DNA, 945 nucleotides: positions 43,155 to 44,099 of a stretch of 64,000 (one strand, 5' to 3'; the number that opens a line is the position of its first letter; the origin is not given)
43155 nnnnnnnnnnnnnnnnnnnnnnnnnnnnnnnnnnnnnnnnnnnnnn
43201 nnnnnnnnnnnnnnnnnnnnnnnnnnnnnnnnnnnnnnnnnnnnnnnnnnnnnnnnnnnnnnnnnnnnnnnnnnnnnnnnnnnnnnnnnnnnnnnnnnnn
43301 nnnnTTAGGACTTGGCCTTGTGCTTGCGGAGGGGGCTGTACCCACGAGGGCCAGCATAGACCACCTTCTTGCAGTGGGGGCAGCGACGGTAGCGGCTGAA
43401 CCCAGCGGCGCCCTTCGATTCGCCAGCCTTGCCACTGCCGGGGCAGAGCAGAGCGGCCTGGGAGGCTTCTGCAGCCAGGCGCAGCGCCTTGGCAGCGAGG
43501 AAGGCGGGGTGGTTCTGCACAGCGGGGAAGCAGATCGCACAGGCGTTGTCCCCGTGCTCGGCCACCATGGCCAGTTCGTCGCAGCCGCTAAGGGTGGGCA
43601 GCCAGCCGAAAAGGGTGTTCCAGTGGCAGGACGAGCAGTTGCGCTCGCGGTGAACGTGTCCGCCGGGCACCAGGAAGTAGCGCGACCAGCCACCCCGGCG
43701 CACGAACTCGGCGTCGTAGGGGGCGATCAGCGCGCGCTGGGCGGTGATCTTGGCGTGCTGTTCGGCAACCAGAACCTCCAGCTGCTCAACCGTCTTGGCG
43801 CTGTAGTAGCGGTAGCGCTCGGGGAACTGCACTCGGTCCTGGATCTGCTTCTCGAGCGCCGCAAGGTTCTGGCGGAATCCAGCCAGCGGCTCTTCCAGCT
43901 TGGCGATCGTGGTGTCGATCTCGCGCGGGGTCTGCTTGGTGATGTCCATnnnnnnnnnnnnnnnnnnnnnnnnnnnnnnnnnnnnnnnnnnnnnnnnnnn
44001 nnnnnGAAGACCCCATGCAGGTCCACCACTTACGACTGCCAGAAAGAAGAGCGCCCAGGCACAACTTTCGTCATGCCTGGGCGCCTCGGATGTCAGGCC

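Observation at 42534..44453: Leftward early-type gene islet embedded between terminase and portal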

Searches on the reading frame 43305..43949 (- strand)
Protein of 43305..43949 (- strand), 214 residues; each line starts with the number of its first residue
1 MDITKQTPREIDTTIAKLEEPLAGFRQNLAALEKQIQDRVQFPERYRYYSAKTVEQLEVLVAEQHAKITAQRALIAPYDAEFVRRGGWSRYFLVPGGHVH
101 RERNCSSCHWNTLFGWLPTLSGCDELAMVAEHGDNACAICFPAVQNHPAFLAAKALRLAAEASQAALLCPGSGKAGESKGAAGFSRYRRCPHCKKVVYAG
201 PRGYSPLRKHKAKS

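Call 12: search_protein_families(library=pfam, proteins=[window:43305-43949:-], max_evalue=0.1)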
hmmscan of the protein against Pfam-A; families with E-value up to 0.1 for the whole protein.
window:43305-43949:- (214 aa): 0 families

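Call 14: search_protein_families(library=phrogs, proteins=[window:43305-43949:-], max_evalue=0.1)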
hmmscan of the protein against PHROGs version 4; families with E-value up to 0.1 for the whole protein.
window:43305-43949:- (214 aa): 4 families
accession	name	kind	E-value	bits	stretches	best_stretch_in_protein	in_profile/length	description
phrog_2433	-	unknown function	1.7e-32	114.1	1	49-213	78-228/230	-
phrog_15500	-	unknown function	3.3e-24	86.9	1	56-143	29-118/257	-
phrog_14784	-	unknown function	0.00078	20.1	1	79-141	66-127/162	-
phrog_11394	-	unknown function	0.06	14.6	0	62-90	7-35/72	-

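Call 15: search_dna_similar(query=window:43305-43949:-, collection=phages, mode=protein, max_rows=40, max_evalue=0.001)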
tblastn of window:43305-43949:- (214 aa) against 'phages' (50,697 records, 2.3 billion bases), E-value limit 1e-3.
Records with a match: 323; places in all: 323; records where one place covers at least 80% of the query: 2.
Best place of each record, by identity: 60-80% 2; <60% 321.
By first word of the organism name: Mycobacterium 241; Microbacterium 39; Arthrobacter 19; Gordonia 14; Rhodococcus 4; Streptomyces 3; Brevibacterium 2; Mycolicibacterium 1.
By host as written in the record: Mycobacterium smegmatis mc2 155 176; Mycobacterium smegmatis mc#155 31; Microbacterium foliorum NRRL B-24224 26; Gordonia terrae 3612 11; Mycobacterium smegmatis mc2155 11; Microbacterium foliorum NRRL B-24224 SEA 11; Arthrobacter globiformis B-2979 10; - 7; and 24 more.
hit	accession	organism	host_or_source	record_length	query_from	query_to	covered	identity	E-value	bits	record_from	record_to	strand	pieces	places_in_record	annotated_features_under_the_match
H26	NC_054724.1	Rhodococcus phage Finch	Rhodococcus erythropolis RIA 643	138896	25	213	88%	29.6%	1e-11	69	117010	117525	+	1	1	201: hypothetical protein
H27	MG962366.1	Rhodococcus phage Finch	Rhodococcus erythropolis RIA 643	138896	25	213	88%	29.6%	1e-11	69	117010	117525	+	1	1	201: hypothetical protein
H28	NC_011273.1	Mycobacterium phage Myrna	Mycobacterium smegmatis str. MC2 155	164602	2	143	66%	38.9%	1e-14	77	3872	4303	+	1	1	9: gp9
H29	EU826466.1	Mycobacterium phage Myrna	Mycobacterium sp.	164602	2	143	66%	38.9%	1e-14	77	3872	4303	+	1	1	9: hypothetical protein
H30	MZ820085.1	Mycobacterium phage ScoobyDoobyDoo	Mycobacterium smegmatis mc2 155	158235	2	142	66%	38.9%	4e-23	102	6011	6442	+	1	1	19: hypothetical protein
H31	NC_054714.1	Mycobacterium phage Phabba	Mycobacterium smegmatis mc2 155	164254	2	143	66%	38.3%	8e-15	78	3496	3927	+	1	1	hypothetical protein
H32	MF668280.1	Mycobacterium phage Phabba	Mycobacterium smegmatis mc2 155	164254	2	143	66%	38.3%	8e-15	78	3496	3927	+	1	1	hypothetical protein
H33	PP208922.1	Arthrobacter phage Snek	Arthrobacter globiformis B-2979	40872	4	143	65%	37.9%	2e-14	77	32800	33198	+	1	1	46: hypothetical protein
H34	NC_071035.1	Arthrobacter phage Tweety19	Arthrobacter globiformis B-2979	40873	4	143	65%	37.9%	2e-14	77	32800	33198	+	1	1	47: hypothetical protein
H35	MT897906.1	Arthrobacter phage Tweety19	Arthrobacter globiformis B-2979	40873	4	143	65%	37.9%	2e-14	77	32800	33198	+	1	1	47: hypothetical protein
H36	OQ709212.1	Arthrobacter phage Cassia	Arthrobacter globiformis B-2979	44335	1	143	67%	35.7%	6e-16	81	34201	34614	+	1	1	47: hypothetical protein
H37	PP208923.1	Arthrobacter phage TforTroy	Arthrobacter globiformis B-2979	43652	1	143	67%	35.0%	2e-15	80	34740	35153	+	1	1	49: hypothetical protein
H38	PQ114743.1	Arthrobacter phage Sue2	Arthrobacter atrocyaneus NRRL B-2883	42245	4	143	65%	35.0%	4e-14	76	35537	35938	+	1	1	50: hypothetical protein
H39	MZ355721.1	Mycobacterium phage Stinson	Mycobacterium smegmatis mc2 155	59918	31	144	53%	43.0%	1e-15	81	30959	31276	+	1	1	39: hypothetical protein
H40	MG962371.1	Mycobacterium phage LaterM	Mycobacterium smegmatis mc2 155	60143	31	144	53%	43.0%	1e-15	81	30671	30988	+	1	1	38: hypothetical protein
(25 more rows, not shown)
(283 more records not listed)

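Call 16: find_homologous_proteins(query=window:43305-43949:-)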
Query window:43305-43949:- (214 aa): 21 proteins with E <= 0.001 among 1030 candidates.
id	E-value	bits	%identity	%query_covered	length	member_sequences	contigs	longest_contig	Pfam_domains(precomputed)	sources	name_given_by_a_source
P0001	3.2e-143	493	100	100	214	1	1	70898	-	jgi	-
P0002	7.8e-89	315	69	98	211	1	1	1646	-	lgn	-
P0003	2.5e-57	212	52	97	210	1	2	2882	-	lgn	-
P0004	9.4e-57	211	53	97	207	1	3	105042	-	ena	-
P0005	1.5e-53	200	51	89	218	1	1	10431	-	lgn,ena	-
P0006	7.5e-46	175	45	89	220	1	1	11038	-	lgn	-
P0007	5.7e-42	162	45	91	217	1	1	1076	-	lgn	-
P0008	1.8e-40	157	44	91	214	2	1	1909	-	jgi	jgi:hypothetical protein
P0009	6.1e-34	136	38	99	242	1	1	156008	-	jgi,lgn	jgi:hypothetical protein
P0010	9.4e-34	135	40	98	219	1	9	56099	-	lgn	-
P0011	9.7e-30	122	42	77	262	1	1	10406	-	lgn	-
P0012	6.0e-28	116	44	70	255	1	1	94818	-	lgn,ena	-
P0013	6.8e-27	113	42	68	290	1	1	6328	-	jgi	jgi:hypothetical protein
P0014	2.9e-24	104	40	71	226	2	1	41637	-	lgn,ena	-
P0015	1.4e-23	102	39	65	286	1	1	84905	-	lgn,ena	-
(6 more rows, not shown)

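Call 18: find_encoding_contigs(protein=P0004, flank=6000, max_places=3)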
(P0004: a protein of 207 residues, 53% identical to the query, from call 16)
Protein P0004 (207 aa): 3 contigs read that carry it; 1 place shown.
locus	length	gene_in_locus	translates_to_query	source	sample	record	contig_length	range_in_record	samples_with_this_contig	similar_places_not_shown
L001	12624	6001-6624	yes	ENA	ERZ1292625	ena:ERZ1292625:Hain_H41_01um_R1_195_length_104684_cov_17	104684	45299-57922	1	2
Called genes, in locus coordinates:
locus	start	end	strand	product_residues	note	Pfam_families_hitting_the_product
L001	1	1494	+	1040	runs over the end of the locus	-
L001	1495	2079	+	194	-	-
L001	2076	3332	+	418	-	-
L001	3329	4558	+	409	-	PF04717:Phage_base_V, PF04790:Sarcoglycan_1 (faint)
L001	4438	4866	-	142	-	-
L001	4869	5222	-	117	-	-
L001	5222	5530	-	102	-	-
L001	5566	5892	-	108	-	-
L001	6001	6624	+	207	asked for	-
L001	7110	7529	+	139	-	-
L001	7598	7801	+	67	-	-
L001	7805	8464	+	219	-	-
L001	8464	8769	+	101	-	-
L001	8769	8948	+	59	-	-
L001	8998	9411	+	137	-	-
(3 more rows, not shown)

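Call 19: find_encoding_contigs(protein=P0010, flank=6000, max_places=3)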
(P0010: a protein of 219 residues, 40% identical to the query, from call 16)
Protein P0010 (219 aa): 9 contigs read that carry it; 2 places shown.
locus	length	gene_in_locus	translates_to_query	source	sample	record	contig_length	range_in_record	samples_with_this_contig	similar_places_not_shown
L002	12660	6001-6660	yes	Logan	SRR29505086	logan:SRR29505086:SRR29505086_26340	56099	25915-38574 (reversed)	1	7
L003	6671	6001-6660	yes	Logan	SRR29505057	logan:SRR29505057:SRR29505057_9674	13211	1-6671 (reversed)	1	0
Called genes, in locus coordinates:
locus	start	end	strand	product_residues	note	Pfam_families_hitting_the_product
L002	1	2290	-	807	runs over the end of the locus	-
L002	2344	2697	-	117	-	PF07098:DUF1360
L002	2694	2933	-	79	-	-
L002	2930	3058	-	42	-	-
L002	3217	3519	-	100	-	-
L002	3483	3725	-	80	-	-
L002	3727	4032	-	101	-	-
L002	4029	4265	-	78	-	-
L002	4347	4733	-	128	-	-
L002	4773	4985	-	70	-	-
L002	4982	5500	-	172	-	-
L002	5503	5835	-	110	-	-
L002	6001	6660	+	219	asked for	-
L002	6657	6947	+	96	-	-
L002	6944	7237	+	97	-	-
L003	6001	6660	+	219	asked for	-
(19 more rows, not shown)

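Call 45: search_solved_structures(query=A3, max_evalue=1)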
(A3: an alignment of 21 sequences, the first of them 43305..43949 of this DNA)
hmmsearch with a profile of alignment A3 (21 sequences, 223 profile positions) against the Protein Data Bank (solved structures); distinct sequences matched with E-value up to 1: 9.
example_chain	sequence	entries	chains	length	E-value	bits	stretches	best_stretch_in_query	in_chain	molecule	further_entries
8tcb_C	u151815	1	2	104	0.098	15.9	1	7-86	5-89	M protein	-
2wpq_A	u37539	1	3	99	0.12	15.6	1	11-85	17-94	TRIMERIC AUTOTRANSPORTER ADHESIN FRAGMENT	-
2xzr_A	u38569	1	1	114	0.18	15.1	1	17-85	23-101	IMMUNOGLOBULIN-BINDING PROTEIN EIBD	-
3vz3_A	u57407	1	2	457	0.26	14.5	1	4-71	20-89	Succinate-semialdehyde dehydrogenase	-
4it9_A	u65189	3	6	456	0.26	14.5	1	4-71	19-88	Succinate-semialdehyde dehydrogenase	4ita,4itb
3vz1_A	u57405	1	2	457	0.26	14.5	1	4-71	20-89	Succinate-semialdehyde dehydrogenase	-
3vz2_A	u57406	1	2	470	0.28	14.5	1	4-71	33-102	Succinate-semialdehyde dehydrogenase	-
9tlt_A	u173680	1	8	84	0.46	13.7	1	14-82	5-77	Sc-apCC-2-KLHL20-4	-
7oac_A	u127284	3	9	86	0.71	13.1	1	11-85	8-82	General control transcription factor GCN4,conserved hypothetical protein residues 311-335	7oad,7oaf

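Call 46: search_protein_families(library=padloc, proteins=[window:43305-43949:-], max_evalue=0.1)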
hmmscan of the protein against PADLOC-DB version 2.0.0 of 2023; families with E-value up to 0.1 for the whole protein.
window:43305-43949:- (214 aa): 0 families

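Call 47: search_protein_families(library=ncbifam, proteins=[window:43305-43949:-], max_evalue=0.1)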
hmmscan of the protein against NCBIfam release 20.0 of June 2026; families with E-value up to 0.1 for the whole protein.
window:43305-43949:- (214 aa): 0 families

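Call 50: predict_structure(alignment_id=A3)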
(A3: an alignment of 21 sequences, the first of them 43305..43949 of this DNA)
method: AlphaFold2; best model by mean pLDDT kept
length: 214 residues; sequences in the alignment: 21
mean_pLDDT: 94.1   pTM: 0.78
mean pLDDT of the five models: 94.1, 93.2, 92.8, 92.5, 92.5
residues with pLDDT >= 90: 190; 70-90: 18; 50-70: 6; < 50: 0
segments of 3 or more residues with pLDDT < 50: none
pLDDT, mean of each block of 10 residues (from residue 1): 95 96 96 97 94 96 98 98 97 94 92 93 96 96 96 97 96 88 80 94 92 81
secondary structure, 60 per line:
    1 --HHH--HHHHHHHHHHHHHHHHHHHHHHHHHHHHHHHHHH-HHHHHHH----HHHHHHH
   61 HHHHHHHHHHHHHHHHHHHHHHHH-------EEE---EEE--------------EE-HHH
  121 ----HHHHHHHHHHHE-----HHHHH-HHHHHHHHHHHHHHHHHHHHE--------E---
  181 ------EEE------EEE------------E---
elements in order: H8-41 H43-49 H54-84 E92-94 E98-100 H125-135 H142-146 H148-167 E187-189 E196-198

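Call 65: find_related_loci(query=A3, collection=viral_contigs, flank=7000)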
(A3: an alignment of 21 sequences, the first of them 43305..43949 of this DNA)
Query A3 (214 aa) in viral_contigs; peptide patterns used: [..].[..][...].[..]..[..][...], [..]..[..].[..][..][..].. (x = any residue, [..] = any of these).
279 stretches matched a pattern; 275 encode a relative of the query (tblastn E <= 1e-3); the best 80 are kept; 80 distinct loci.
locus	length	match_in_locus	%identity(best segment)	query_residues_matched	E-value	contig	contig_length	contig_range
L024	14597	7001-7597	49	3-212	9e-53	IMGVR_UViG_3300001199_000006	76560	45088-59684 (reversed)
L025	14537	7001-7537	46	3-196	4e-42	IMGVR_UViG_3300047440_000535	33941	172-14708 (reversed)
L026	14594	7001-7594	38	1-211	3e-35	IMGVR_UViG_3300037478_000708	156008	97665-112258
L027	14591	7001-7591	40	1-177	5e-34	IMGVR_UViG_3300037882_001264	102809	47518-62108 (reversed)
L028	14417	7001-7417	39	3-152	7e-29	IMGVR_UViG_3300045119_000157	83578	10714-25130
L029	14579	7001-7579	37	1-203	8e-29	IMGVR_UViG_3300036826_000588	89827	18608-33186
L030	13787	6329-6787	36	2-150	1e-26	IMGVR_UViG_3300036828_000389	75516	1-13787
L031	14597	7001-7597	36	1-174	8e-25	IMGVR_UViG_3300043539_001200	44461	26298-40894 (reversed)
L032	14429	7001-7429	38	1-143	2e-23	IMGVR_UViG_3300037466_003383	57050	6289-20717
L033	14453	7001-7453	38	2-150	2e-23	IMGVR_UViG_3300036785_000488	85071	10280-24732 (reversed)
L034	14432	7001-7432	34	2-143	3e-23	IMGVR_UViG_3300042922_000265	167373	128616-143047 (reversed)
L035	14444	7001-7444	38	2-150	6e-23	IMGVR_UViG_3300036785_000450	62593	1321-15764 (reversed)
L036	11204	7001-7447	35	2-143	1e-22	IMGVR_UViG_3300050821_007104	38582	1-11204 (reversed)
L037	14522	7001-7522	33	1-168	3e-22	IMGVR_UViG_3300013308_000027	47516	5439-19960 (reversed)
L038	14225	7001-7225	50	77-150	4e-22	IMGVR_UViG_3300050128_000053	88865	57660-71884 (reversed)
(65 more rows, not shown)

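Call 77: find_encoding_contigs(protein=P0001, flank=1000, max_places=3)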
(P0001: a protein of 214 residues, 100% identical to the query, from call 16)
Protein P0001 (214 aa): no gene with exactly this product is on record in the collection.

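Call 78: find_encoding_contigs(protein=P0002, flank=3000, max_places=3)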
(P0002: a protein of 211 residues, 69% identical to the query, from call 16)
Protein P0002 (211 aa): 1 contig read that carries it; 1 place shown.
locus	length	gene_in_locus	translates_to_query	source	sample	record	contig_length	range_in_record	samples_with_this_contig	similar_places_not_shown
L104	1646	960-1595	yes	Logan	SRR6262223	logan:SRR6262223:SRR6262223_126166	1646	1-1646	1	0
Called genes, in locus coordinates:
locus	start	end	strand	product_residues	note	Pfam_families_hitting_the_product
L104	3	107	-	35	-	?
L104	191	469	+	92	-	-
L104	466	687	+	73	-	-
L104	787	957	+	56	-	-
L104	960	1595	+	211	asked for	-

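Call 99: search_protein_representatives(alignment_id=A3)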
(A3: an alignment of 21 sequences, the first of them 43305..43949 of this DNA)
Query: 21 sequences, 223 profile positions. Proteins with E-value up to 0.001 (for the whole library): 2322; up to 1e-10: 2222; up to 1e-30: 1457. The best 150 are listed.
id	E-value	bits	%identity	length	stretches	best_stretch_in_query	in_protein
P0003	4.6e-76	272.1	-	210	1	2-222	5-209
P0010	3.5e-74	266.0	-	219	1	2-217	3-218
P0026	4.8e-65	236.1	-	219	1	2-221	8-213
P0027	1.7e-64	234.3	-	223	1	2-218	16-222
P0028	2.7e-64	233.6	-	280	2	5-221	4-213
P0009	2.6e-63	230.4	-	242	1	3-220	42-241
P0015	1.5e-62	228.0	-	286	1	2-200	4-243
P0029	1.6e-62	227.9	-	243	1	3-219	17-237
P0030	7.0e-62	225.7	-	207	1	1-218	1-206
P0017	1.9e-61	224.3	-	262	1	2-209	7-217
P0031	3.4e-61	223.5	-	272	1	1-218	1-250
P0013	4.2e-61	223.2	-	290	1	3-203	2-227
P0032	9.7e-61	222.0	-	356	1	1-206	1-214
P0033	1.0e-60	221.9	-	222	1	1-222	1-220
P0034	2.0e-60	221.0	-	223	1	3-217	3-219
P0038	1.4e-59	218.3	-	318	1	6-219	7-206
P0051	1.8e-56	208.1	-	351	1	4-222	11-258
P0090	7.9e-53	196.1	-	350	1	2-220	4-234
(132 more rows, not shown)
